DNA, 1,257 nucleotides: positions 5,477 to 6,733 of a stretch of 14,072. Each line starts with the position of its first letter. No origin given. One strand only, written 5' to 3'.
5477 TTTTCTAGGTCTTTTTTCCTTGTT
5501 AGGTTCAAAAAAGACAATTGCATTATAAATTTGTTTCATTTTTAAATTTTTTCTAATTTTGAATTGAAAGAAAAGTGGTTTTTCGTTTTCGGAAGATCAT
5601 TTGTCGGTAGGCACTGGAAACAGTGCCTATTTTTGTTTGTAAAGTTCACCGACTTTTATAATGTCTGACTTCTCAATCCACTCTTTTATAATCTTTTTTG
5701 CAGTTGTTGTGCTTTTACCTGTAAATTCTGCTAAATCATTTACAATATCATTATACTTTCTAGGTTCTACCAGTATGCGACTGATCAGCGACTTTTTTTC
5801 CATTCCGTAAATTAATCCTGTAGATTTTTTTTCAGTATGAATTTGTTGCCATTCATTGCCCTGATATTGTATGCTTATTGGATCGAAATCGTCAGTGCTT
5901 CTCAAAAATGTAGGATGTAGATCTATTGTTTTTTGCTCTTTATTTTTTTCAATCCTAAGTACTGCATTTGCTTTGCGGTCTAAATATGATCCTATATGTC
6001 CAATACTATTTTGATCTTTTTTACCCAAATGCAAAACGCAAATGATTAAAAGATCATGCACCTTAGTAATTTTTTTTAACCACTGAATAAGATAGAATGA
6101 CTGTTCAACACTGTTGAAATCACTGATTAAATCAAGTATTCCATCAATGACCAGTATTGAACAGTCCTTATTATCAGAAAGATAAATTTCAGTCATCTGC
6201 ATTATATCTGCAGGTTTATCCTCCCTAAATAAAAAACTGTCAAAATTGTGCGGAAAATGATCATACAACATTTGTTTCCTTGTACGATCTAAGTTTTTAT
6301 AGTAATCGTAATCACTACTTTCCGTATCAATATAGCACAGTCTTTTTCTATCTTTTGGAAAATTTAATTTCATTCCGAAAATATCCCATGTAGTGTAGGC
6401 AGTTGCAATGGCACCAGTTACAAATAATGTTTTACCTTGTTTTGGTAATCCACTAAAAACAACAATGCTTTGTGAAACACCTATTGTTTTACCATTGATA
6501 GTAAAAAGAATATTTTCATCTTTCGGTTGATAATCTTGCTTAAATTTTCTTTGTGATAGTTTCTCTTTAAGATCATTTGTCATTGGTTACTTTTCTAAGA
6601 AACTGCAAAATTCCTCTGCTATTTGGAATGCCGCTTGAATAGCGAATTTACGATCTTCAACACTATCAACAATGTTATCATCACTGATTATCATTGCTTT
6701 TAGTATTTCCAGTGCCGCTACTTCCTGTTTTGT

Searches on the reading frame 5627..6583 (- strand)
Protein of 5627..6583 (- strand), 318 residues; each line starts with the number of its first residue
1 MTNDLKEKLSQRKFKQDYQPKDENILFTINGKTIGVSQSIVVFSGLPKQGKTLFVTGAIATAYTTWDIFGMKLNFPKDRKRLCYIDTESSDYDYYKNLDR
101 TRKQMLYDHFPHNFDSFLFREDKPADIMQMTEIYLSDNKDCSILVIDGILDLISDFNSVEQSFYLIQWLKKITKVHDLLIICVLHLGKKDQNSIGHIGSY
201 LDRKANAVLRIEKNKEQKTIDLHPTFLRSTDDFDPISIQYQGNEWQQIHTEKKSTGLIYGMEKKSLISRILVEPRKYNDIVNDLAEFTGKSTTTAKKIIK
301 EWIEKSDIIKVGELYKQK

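Call 10: search_protein_families(library=pfam, proteins=[window:5627-6583:-], max_evalue=0.1)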
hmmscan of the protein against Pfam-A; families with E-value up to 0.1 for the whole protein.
window:5627-6583:- (318 aa): 1 family
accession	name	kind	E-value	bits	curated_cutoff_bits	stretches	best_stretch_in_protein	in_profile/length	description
PF13481.12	AAA_25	-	9.6e-06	25.8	27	1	38-190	33-194/195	AAA domain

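Call 11: search_protein_families(library=phrogs, proteins=[window:5627-6583:-], max_evalue=0.01)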
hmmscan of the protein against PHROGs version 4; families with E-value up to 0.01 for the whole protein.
window:5627-6583:- (318 aa): 2 families
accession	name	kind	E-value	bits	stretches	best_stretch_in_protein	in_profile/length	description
phrog_239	-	DNA, RNA and nucleotide metabolism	4.7e-08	33.4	1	38-191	358-522/801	DNA primase/helicase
phrog_243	-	DNA, RNA and nucleotide metabolism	0.0014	18.6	1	37-213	34-224/273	DnaB-like replicative helicase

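Call 13: find_related_loci(query=window:5627-6583:-, collection=viral_contigs, flank=10000)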
Query window:5627-6583:- (318 aa) in viral_contigs; peptide patterns used: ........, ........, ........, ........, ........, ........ (x = any residue, [..] = any of these).
92 stretches matched a pattern; 89 encode a relative of the query (tblastn E <= 1e-3); the best 80 are kept; 80 distinct loci.
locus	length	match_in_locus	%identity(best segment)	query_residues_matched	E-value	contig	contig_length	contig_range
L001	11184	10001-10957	71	1-318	1e-159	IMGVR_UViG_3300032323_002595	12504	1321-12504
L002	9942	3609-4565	72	1-318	2e-159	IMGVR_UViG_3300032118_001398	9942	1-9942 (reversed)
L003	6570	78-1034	71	1-318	1e-159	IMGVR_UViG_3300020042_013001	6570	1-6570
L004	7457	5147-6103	71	1-318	3e-159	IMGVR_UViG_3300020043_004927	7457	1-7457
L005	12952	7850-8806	71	1-318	5e-159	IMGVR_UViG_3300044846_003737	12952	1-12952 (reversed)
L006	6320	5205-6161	71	1-318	1e-159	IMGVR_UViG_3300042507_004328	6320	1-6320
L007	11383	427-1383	71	1-318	1e-158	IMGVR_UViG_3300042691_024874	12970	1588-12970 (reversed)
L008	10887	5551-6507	72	1-318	1e-158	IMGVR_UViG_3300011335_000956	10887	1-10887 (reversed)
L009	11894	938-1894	72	1-318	6e-159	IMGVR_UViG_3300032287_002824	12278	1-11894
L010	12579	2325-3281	71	1-318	1e-158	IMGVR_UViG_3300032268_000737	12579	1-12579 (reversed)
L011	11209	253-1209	71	1-318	7e-159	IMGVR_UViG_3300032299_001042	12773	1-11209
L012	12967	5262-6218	71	1-318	3e-158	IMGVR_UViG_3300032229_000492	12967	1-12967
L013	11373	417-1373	71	1-318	6e-158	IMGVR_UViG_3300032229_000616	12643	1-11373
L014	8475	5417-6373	71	1-318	4e-158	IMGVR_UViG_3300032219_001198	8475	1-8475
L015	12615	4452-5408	71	1-318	3e-158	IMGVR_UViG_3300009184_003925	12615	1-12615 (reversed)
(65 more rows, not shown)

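Call 24: search_dna_similar(query=window:5627-6583:-, collection=phages, mode=protein, max_evalue=0.001)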
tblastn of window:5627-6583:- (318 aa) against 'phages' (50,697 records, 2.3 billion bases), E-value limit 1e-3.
Records with a match: 15; places in all: 15; records where one place covers at least 80% of the query: 0.
Best place of each record, by identity: <60% 15.
By first word of the organism name: Bacteriophage 8; Flavobacterium 5; Olleya 2.
By host as written in the record: - 8; Flavobacterium sp. BAL314 5; Olleya sp. HaHaR_3_96 2.
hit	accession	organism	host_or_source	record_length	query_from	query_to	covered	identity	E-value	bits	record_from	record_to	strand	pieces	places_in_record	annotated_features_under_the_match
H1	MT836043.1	Bacteriophage sp.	human fecal samples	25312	4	239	74%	29.4%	2e-21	100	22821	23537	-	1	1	record has no annotation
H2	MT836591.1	Bacteriophage sp.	human fecal samples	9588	26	239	67%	32.3%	4e-23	105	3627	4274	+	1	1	record has no annotation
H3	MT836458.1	Bacteriophage sp.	human fecal samples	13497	29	237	66%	30.7%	9e-23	104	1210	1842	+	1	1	record has no annotation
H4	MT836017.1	Bacteriophage sp.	human fecal samples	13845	26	220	61%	32.5%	2e-22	103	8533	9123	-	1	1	record has no annotation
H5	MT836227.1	Bacteriophage sp.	human fecal samples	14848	29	237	66%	30.2%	2e-22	103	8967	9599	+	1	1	record has no annotation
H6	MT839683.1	Bacteriophage sp.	human fecal samples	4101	26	248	70%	27.9%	4e-19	94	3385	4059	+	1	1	record has no annotation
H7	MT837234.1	Bacteriophage sp.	human fecal samples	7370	25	237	67%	28.6%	6e-14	78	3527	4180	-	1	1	record has no annotation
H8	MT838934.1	Bacteriophage sp.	human fecal samples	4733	26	239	67%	27.8%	2e-20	97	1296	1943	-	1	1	record has no annotation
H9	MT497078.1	Flavobacterium phage vB_FspP_elemoE_10-3D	Flavobacterium sp. BAL314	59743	27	211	58%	28.3%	8e-9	63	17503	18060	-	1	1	DNA primase/helicase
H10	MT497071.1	Flavobacterium phage vB_FspP_elemoF_6-3D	Flavobacterium sp. BAL314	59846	27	211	58%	28.3%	8e-9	63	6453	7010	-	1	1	DNA primase/helicase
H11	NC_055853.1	Flavobacterium phage vB_FspP_elemoF_6-3D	Flavobacterium sp. BAL314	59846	27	211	58%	28.3%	8e-9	63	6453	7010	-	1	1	DNA primase/helicase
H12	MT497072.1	Flavobacterium phage vB_FspP_elemoE_6-9C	Flavobacterium sp. BAL314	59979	27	211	58%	28.3%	8e-9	63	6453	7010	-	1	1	DNA primase/helicase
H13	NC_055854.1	Flavobacterium phage vB_FspP_elemoE_6-9C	Flavobacterium sp. BAL314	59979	27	211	58%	28.3%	8e-9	63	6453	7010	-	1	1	DNA primase/helicase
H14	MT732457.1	Olleya phage Harreka_1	Olleya sp. HaHaR_3_96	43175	85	239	49%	23.4%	7e-4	47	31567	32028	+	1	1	hypothetical protein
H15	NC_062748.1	Olleya phage Harreka_1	Olleya sp. HaHaR_3_96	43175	85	239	49%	23.4%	7e-4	47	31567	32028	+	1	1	hypothetical protein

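Call 33: get_annotated_region(hit=H3, flank=14000)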
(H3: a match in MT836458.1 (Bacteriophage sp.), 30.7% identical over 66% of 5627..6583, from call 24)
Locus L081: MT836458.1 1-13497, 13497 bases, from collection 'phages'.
description: UNVERIFIED: Bacteriophage sp. clone scaffold_2262 genomic sequence.
organism: Bacteriophage sp. (NCBI taxid 38018)
taxonomy: Viruses
host: -; source: human fecal samples; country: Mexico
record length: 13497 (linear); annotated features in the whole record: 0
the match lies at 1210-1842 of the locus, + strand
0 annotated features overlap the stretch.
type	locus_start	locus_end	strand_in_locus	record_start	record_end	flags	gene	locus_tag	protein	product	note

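Call 34: get_annotated_region(hit=H4, flank=14000)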
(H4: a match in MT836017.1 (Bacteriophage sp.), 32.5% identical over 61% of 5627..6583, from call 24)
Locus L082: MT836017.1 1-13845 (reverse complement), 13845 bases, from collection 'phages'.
description: UNVERIFIED: Bacteriophage sp. clone scaffold_1209 genomic sequence.
organism: Bacteriophage sp. (NCBI taxid 38018)
taxonomy: Viruses
host: -; source: human fecal samples; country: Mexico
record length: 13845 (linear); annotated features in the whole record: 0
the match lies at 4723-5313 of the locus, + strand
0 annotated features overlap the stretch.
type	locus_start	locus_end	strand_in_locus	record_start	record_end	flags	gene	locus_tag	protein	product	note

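Call 35: get_annotated_region(hit=H5, flank=15000)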
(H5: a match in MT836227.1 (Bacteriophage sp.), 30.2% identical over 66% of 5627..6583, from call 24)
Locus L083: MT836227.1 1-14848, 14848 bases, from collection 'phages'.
description: UNVERIFIED: Bacteriophage sp. clone scaffold_1724 genomic sequence.
organism: Bacteriophage sp. (NCBI taxid 38018)
taxonomy: Viruses
host: -; source: human fecal samples; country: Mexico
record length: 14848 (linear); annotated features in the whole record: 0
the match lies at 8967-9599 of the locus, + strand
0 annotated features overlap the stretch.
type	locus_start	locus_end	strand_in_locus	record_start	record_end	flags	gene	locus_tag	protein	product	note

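Call 36: get_annotated_region(hit=H2, flank=10000)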
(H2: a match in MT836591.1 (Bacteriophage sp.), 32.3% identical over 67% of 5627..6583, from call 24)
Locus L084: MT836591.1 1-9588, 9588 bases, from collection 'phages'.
description: UNVERIFIED: Bacteriophage sp. clone scaffold_2568 genomic sequence.
organism: Bacteriophage sp. (NCBI taxid 38018)
taxonomy: Viruses
host: -; source: human fecal samples; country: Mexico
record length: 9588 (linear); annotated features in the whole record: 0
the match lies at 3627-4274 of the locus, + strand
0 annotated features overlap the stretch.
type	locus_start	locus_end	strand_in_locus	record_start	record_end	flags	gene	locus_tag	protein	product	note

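Call 40: find_related_loci(query=A2, collection=genome_contigs, flank=10000)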
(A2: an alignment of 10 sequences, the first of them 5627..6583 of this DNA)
Query A2 (318 aa) in genome_contigs; peptide patterns used: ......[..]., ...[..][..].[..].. (x = any residue, [..] = any of these).
84 stretches matched a pattern; 1 encode a relative of the query (tblastn E <= 1e-3); 1 distinct loci.
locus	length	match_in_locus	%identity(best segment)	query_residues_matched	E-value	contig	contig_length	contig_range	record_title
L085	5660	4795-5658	60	1-286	9e-121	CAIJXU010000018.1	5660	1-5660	MAG: uncultured Bacteroidetes bacterium isolate Loclat_bin-08488 genome assembly, contig: bin-08488:18/94, whole genome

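Call 41: search_solved_structures(query=A2, max_evalue=1)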
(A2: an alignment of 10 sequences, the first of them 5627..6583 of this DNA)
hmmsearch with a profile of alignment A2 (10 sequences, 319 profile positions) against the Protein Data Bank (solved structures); distinct sequences matched with E-value up to 1: 0.

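Call 44: find_homologous_proteins(query=window:5627-6583:-, max_evalue=0.001)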
Query window:5627-6583:- (318 aa): 245 proteins with E <= 0.001 among 1417 candidates; the best 120 are listed.
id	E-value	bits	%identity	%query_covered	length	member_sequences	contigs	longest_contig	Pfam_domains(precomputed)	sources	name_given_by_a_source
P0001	4.8e-210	714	100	100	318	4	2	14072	PF13481.13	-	-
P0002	6.2e-174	595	82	100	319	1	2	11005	PF13481.13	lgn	-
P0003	1.5e-155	535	73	100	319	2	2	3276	PF13481.13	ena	-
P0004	6.5e-155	533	72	100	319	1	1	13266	PF13481.13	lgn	-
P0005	5.7e-153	526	71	100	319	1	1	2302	PF13481.13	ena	-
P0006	3.9e-152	524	70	100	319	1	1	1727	PF13481.13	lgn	-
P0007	6.2e-152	523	70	100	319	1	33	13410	PF13481.13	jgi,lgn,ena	-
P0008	1.2e-149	516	70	100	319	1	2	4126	PF13481.13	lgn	-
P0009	2.2e-149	515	72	100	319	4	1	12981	PF13481.13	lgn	-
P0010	2.7e-149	514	68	100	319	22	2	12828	PF13481.13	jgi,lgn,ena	-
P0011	4.7e-149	514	70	100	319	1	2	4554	PF13481.13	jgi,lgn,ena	jgi:hypothetical protein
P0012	7.5e-149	513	69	100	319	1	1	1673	PF13481.13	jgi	jgi:hypothetical protein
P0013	1.0e-148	512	68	100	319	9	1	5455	PF13481.13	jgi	-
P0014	1.2e-148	512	69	100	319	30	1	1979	PF13481.13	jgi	-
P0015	1.5e-148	512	68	100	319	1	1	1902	PF13481.13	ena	-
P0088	6.3e-97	342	52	97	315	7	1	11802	PF13481.13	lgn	-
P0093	1.9e-92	328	51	94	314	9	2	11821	PF13481.13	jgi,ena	jgi:hypothetical protein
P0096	2.4e-91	324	48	99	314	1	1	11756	PF13481.13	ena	-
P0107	2.4e-84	301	46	98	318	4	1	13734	PF13481.13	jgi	jgi:hypothetical protein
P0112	9.7e-84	299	46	100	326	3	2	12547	PF13481.13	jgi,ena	jgi:hypothetical protein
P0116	4.8e-80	287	46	96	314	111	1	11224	-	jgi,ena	jgi:hypothetical protein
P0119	3.0e-79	284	45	100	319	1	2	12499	PF13481.13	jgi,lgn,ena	jgi:hypothetical protein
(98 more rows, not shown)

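Call 45: find_encoding_contigs(protein=P0088, flank=10000, max_places=1)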
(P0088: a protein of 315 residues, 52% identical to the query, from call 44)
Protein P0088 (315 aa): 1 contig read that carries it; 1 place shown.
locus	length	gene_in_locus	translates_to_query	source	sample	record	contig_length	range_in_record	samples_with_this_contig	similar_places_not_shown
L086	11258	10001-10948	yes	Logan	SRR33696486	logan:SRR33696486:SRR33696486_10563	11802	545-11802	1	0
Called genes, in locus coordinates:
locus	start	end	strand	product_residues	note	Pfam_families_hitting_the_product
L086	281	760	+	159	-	-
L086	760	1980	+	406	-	-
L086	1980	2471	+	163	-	-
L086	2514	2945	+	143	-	-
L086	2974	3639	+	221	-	-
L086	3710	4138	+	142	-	-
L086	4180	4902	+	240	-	-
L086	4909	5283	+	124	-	-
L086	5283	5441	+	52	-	-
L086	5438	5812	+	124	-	-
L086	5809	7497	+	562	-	-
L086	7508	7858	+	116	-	-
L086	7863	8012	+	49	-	-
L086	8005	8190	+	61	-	-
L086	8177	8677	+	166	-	PF00959:Phage_lysozyme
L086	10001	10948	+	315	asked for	PF13481:AAA_25 (faint)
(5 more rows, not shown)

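Call 46: find_encoding_contigs(protein=P0107, flank=10000, max_places=1)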
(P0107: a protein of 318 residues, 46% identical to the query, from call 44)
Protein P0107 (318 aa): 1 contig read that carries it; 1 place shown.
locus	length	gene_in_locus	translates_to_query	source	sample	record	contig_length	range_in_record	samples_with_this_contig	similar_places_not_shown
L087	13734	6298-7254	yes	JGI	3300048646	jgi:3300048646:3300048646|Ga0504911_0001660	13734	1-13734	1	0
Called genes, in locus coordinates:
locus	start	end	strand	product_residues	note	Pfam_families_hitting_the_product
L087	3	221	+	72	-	?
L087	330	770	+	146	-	-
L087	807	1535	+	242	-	-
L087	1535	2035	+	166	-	-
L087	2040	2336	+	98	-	-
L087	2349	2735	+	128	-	-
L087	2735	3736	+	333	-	-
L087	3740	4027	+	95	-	-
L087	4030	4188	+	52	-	-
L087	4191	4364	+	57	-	-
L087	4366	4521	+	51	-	-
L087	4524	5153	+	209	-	-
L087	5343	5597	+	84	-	-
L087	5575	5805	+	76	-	-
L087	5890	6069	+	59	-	-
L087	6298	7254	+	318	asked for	PF13481:AAA_25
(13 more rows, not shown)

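Call 47: find_encoding_contigs(protein=P0119, flank=10000, max_places=1)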
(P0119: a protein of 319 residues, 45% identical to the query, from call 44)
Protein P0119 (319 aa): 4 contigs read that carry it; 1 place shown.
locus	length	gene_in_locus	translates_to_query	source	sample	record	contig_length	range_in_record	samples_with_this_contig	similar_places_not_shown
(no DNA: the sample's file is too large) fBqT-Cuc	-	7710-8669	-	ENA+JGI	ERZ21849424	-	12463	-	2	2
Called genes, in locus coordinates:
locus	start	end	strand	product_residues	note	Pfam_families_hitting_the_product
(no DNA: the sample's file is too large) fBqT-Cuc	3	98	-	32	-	?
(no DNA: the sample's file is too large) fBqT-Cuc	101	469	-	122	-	-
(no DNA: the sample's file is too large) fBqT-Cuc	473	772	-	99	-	-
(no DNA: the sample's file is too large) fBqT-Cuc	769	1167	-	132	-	-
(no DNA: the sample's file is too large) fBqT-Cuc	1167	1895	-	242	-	-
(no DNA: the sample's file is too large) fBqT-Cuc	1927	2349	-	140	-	-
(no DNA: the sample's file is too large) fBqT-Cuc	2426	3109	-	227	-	-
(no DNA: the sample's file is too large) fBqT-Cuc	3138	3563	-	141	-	-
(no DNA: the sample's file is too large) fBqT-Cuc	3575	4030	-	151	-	-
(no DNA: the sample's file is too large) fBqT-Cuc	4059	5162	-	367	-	-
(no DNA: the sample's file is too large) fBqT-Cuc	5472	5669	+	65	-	-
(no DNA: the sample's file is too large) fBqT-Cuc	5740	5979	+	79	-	-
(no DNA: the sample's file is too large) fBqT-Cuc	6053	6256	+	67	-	-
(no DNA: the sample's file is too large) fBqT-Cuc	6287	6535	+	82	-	-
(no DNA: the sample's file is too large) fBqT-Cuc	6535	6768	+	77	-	-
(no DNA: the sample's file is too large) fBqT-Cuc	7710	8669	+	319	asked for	PF13481:AAA_25 (weak)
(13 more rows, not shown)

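Call 48: find_encoding_contigs(protein=P0002, flank=10000, max_places=1)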
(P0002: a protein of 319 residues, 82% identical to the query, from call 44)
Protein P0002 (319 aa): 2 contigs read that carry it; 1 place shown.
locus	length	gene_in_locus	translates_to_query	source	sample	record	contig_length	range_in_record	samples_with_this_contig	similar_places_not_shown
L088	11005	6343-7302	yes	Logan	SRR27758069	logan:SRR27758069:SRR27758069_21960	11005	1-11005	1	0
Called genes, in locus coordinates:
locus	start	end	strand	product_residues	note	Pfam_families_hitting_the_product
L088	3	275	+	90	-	?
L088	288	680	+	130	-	-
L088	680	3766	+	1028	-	PF13884:Peptidase_S74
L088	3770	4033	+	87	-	-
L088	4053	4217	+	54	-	-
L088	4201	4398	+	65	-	-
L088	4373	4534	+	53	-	-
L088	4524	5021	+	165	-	PF00959:Phage_lysozyme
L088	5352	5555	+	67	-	-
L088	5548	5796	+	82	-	-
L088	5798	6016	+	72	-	-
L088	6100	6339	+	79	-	-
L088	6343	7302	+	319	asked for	PF13481:AAA_25 (weak)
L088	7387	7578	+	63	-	-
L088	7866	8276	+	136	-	-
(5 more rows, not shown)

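Call 63: predict_structure(alignment_id=A3)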
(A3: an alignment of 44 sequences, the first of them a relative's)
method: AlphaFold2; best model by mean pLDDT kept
length: 318 residues; sequences in the alignment: 44
mean_pLDDT: 89.2   pTM: 0.74
mean pLDDT of the five models: 89.2, 88.7, 88.6, 87.7, 87.7
residues with pLDDT >= 90: 200; 70-90: 98; 50-70: 16; < 50: 4
segments of 3 or more residues with pLDDT < 50: 251-254
pLDDT, mean of each block of 10 residues (from residue 1): 82 90 92 94 78 92 94 94 95 94 93 96 96 98 95 91 96 96 76 80 90 86 85 88 79 58 87 94 91 92 91 92
secondary structure, 60 per line:
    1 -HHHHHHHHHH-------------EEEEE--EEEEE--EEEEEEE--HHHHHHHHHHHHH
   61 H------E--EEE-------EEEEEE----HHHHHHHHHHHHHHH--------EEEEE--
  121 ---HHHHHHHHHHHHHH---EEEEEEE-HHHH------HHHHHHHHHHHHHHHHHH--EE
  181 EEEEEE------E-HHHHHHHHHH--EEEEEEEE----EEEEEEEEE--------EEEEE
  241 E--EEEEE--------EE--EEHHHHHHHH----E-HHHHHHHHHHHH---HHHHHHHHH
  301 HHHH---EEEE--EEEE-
elements in order: H2-11 E25-29 E32-36 E39-45 H48-61 E71-73 E81-86 H91-105 E114-118 H124-137 E141-147 H149-152 H159-176 E179-186 H195-204 E207-214 E219-227 E236-241 E244-248 H263-270 H277-288 H292-304 E308-311 E314-317

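Call 67: fold_search(model_id=the predicted structure, library=pdb)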
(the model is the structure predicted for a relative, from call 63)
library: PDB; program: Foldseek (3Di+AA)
matches with E <= 10: 1736; with E <= 0.001: 597
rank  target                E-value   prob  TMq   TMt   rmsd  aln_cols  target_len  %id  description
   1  8rxc_A                4.1e-11  1.00  0.54  0.44   4.1       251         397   16  RadA helicase from Streptococcus pneumoniae coordinating dsDNA (released 2024-10-30)
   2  8rxc_C                1.0e-10  1.00  0.54  0.44   3.8       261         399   16  RadA helicase from Streptococcus pneumoniae coordinating dsDNA (released 2024-10-30)
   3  4tl8_F                2.1e-10  1.00  0.44  0.62   5.0       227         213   13  Crystal structure of N-terminal C1 domain of KaiC (released 2015-07-01)
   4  4tl8_D                4.1e-10  1.00  0.45  0.63   6.1       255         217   14  Crystal structure of N-terminal C1 domain of KaiC (released 2015-07-01)
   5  9q2a_A                4.4e-10  1.00  0.48  0.46   8.7       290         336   14  BCDX2-CX3-RAD51-RAD51-ssDNA supercomplex (released 2026-03-04)
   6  3ew9                  4.6e-10  1.00  0.48  0.49   4.4       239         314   15  RADA recombinase from METHANOCOCCUS MARIPALUDIS in complex with AMPPNP and potassium ions (released 2009-05-05)
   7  8rxc_F                4.9e-10  1.00  0.50  0.42   3.4       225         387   17  RadA helicase from Streptococcus pneumoniae coordinating dsDNA (released 2024-10-30)
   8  8zn7_B                5.2e-10  1.00  0.48  0.34   4.3       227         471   12  Crystal Structure of Designed Clock Protein KaiC (released 2025-04-16)
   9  4o0m_C                5.2e-10  1.00  0.53  0.36   8.6       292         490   13  Crystal structure of T. Elongatus BP-1 Clock Protein KaiC (released 2014-05-14)
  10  9q2a_B                6.3e-10  1.00  0.47  0.46   8.5       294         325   12  BCDX2-CX3-RAD51-RAD51-ssDNA supercomplex (released 2026-03-04)
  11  4dug_D                6.7e-10  1.00  0.46  0.31   4.6       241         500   12  Crystal Structure of Circadian Clock Protein KaiC E318A Mutant (released 2012-03-14)
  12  4ijm_D                7.5e-10  1.00  0.48  0.33   4.2       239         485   11  Crystal structure of circadian clock protein KaiC A422V mutant (released 2013-02-13)
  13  4tlc_F                8.0e-10  1.00  0.47  0.64   4.5       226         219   13  Crystal structure of N-terminal C1 domain of KaiC (released 2015-07-01)
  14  7dy2_I                8.0e-10  1.00  0.48  0.34   8.8       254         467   12  Crystal Structure of Cyanobacterial Circadian Clock Protein KaiC (released 2022-04-27)
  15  4ijm_C                8.5e-10  1.00  0.52  0.36   4.9       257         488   11  Crystal structure of circadian clock protein KaiC A422V mutant (released 2013-02-13)
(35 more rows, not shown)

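Call 69: find_encoding_contigs(protein=P0093, flank=10000, max_places=1)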
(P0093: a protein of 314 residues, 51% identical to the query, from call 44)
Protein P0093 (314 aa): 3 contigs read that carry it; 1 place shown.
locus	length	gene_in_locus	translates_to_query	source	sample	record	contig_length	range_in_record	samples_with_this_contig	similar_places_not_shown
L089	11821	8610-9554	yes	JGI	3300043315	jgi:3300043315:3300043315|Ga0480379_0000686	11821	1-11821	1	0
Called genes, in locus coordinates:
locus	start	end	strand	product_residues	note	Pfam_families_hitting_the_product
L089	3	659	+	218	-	?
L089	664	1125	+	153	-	-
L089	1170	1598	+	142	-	-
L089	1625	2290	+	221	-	-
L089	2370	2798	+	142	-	-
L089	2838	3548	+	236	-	-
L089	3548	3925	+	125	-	-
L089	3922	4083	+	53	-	-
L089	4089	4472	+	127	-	-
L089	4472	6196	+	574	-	-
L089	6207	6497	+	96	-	-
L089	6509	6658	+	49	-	-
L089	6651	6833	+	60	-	-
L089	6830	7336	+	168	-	PF00959:Phage_lysozyme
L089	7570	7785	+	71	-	-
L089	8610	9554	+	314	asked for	PF13481:AAA_25 (weak)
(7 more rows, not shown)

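Call 70: find_encoding_contigs(protein=P0096, flank=10000, max_places=1)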
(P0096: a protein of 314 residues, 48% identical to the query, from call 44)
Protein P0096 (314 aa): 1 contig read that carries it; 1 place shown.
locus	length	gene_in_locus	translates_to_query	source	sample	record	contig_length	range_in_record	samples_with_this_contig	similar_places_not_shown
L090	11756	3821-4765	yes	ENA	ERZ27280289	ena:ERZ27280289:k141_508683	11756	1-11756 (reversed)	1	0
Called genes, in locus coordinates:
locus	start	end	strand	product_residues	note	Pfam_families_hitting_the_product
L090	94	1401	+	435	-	-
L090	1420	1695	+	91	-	-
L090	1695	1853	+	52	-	-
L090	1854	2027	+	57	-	-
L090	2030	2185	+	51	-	-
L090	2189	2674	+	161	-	PF01832:Glucosaminidase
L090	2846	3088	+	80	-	-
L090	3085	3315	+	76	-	-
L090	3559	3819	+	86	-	-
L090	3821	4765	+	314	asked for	PF13481:AAA_25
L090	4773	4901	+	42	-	-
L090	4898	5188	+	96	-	-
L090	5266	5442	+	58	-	-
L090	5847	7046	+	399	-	-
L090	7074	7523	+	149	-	-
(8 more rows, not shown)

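Call 71: find_encoding_contigs(protein=P0112, flank=10000, max_places=1)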
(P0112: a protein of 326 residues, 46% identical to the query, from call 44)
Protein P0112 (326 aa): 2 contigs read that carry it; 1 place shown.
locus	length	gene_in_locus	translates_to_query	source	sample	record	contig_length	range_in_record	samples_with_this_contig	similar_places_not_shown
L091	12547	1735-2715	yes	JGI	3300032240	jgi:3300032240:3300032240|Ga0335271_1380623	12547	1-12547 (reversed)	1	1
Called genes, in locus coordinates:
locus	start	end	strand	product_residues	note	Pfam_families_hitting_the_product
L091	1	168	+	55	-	?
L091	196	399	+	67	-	-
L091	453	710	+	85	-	-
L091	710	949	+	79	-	-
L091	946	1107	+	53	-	-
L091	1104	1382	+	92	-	-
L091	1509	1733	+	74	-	-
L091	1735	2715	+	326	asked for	PF13481:AAA_25 (weak)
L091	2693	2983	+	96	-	-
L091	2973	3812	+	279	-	PF20691:TAGT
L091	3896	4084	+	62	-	-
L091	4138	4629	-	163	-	PF01832:Glucosaminidase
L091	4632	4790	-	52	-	-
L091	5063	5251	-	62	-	-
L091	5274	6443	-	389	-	-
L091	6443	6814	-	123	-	-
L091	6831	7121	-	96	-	-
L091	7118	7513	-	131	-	-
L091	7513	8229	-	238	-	-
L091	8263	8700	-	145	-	-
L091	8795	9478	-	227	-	-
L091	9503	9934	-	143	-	-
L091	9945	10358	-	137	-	-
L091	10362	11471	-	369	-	-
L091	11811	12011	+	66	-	-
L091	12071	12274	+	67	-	-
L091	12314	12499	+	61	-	-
